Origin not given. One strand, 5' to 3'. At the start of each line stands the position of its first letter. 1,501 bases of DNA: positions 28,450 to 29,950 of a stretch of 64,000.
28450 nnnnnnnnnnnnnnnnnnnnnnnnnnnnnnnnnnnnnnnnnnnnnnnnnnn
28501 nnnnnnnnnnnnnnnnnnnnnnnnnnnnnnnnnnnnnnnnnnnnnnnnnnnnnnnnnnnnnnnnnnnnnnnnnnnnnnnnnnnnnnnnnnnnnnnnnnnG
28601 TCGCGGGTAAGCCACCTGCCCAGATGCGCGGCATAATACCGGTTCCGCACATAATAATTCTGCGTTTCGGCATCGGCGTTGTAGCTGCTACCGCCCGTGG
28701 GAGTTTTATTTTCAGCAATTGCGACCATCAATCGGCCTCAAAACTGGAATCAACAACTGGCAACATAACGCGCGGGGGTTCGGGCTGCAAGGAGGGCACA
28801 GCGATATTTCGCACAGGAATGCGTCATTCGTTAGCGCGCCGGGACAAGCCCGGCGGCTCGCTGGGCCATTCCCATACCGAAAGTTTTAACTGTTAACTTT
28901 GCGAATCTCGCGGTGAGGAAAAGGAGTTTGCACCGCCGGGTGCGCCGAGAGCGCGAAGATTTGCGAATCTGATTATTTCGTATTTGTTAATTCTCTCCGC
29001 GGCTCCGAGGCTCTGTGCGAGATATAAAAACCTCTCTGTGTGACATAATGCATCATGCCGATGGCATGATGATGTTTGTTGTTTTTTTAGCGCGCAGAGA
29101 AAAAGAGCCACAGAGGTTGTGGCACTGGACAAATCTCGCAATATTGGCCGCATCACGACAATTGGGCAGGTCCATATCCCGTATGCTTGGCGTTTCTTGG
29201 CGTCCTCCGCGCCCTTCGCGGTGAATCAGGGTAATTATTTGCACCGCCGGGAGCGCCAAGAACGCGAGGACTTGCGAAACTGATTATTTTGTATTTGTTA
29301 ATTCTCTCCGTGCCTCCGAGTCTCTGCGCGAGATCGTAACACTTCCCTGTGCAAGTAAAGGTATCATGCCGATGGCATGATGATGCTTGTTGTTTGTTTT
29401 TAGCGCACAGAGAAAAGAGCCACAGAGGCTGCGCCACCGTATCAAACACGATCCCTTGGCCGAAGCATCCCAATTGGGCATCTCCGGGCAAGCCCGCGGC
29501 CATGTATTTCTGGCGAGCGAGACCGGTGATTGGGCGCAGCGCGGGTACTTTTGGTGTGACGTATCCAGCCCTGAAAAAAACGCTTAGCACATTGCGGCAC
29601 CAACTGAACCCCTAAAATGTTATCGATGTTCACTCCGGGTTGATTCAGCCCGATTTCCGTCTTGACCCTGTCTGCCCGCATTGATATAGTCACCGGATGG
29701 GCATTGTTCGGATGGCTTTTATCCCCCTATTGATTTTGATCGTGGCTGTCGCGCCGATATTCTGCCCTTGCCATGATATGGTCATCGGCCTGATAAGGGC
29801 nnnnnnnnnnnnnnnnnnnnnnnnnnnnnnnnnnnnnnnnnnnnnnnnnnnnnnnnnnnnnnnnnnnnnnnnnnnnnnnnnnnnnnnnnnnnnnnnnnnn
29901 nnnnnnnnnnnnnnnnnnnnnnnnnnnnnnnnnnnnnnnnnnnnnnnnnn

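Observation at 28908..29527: Tandem ~310-bp duplication with perfect palindromic hairpin/U-run modules upstream of the orphan toxin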

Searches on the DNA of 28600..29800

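Call 54: search_rna_families(source=window, start=28600, end=29800, threshold=evalue, max_evalue=5)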
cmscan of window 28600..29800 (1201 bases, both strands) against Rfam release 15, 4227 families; matches with E-value up to 5: 1.
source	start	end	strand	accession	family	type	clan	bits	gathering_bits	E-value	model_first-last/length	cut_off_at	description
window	29097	29146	-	RF02871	ncS54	Gene; sRNA;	-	14.3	43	4.4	1-79/79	no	Burkholderia sRNA 54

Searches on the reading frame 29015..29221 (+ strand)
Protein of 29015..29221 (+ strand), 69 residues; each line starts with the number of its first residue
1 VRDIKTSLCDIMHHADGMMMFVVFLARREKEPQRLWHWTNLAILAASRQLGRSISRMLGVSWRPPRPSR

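Call 42: find_homologous_proteins(query=A3, max_evalue=0.01)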
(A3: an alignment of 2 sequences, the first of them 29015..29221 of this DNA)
Query A3 (2 sequences) (69 aa, profile of the alignment): 2 proteins with E <= 0.01 among 57 candidates.
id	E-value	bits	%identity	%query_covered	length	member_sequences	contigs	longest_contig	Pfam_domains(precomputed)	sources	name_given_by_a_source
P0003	2.8e-36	141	78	100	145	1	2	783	-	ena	-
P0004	5.9e-22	95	68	90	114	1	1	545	-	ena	-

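Call 72: find_encoding_contigs(protein=P0003, flank=3000, max_places=4)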
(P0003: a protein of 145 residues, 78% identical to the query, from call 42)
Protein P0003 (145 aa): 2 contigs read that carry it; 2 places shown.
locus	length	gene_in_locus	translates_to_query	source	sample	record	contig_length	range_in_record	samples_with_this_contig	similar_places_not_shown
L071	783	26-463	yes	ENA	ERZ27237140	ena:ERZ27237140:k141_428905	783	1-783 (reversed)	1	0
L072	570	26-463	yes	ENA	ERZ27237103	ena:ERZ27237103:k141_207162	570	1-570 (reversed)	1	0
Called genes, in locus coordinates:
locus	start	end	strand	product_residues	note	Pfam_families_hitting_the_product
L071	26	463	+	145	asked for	-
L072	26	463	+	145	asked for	-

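Call 73: find_encoding_contigs(protein=P0004, flank=3000, max_places=4)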
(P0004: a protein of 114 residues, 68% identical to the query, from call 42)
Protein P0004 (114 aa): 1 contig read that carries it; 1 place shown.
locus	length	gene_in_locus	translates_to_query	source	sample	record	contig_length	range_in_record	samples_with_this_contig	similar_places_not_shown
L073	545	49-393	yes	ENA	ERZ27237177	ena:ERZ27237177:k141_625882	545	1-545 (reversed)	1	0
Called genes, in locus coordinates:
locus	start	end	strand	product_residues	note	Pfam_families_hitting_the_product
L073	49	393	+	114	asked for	-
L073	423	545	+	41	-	?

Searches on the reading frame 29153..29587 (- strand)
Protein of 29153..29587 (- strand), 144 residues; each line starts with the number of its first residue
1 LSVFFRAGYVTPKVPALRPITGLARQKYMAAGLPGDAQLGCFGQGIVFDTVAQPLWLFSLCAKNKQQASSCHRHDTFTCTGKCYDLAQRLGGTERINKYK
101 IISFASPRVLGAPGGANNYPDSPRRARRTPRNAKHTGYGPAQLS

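Call 34: find_homologous_proteins(query=A2, max_evalue=0.01)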
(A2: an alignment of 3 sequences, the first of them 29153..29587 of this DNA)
Query A2 (3 sequences) (144 aa, profile of the alignment): 2 proteins with E <= 0.01 among 2871 candidates.
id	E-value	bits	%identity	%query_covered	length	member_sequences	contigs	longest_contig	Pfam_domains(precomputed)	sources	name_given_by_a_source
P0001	6.7e-37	144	51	63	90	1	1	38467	-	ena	-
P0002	3.8e-17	80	45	58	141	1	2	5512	-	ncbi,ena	-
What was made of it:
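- Tried and rejected: The ORFs were still useful as bait to find other copies (calls 34, 42).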

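Call 35: find_encoding_contigs(protein=P0002, flank=6000, max_places=10)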
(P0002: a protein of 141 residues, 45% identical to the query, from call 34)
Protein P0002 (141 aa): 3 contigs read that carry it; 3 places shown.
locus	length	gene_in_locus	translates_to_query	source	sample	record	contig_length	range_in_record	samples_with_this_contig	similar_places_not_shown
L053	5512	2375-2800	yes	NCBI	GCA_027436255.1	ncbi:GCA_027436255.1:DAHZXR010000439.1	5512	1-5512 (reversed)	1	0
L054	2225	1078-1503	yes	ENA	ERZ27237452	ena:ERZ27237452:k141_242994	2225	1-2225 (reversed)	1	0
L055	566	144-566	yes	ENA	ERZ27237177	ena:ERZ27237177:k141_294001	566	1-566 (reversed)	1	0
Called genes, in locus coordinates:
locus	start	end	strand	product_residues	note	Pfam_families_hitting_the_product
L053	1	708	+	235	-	?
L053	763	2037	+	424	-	PF00275:EPSP_synthase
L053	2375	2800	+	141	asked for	-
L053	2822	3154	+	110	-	-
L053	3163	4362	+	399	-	PF14903:WG_beta_rep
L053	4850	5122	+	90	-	-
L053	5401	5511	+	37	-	?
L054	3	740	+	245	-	?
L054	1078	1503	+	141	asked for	-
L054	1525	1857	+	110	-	-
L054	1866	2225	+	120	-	?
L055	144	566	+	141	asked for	?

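Call 55: search_protein_families(library=pfam, proteins=[L053:2822-3154:+, L053:3163-4362:+], max_evalue=0.01)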
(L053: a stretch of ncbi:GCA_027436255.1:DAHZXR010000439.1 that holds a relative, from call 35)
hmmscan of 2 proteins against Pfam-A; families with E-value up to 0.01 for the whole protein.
L053:2822-3154:+ (110 aa): 0 families

L053:3163-4362:+ (399 aa): 1 family
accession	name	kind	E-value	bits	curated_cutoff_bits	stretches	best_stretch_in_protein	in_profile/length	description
PF14903.11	WG_beta_rep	-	8e-52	173.3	25.6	4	42-75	2-35/35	WG containing repeat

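Call 56: search_protein_families(library=ncbifam, proteins=[L053:2822-3154:+], max_evalue=0.01)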
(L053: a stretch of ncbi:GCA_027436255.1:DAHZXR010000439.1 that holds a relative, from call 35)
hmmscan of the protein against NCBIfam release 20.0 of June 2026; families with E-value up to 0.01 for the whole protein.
L053:2822-3154:+ (110 aa): 0 families
